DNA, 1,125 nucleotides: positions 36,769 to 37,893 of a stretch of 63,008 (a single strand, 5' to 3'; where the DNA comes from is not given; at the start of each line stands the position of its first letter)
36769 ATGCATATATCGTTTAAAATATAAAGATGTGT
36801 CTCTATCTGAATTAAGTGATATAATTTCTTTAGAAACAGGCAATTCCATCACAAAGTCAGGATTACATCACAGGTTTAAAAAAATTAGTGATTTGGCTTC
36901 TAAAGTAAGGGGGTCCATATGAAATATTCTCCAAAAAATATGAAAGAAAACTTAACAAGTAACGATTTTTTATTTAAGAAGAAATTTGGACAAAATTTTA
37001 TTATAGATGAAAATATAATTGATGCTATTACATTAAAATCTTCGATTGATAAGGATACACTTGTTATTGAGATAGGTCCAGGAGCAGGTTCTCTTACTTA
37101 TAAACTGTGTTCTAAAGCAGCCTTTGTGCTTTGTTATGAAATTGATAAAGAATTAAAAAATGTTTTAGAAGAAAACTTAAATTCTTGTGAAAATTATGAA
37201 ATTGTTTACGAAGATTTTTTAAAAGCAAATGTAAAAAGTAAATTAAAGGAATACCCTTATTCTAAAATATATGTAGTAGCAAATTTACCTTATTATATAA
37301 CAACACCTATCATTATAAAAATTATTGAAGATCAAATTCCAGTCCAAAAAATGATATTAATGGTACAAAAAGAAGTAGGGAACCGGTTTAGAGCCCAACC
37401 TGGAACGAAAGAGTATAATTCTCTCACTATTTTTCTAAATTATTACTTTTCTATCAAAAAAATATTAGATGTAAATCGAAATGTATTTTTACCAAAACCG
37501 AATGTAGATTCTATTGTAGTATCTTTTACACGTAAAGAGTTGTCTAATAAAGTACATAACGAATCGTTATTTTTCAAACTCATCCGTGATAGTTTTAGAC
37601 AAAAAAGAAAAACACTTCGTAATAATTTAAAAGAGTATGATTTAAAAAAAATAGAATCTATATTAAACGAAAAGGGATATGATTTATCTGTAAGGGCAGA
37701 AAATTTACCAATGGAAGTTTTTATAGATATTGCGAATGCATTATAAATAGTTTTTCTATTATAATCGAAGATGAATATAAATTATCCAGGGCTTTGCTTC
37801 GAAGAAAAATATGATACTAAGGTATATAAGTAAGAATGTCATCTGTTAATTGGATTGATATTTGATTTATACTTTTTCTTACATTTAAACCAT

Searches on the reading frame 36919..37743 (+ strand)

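Call 33: search_protein_families(library=pfam, proteins=[window:36919-37743:+], max_evalue=0.01)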
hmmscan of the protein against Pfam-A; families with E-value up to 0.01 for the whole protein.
window:36919-37743:+ (275 aa): 1 family
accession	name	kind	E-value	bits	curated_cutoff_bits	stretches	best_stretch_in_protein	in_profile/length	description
PF00398.26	RrnaAD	-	1.6e-61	208.2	24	1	18-274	3-260/263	Ribosomal RNA adenine dimethylase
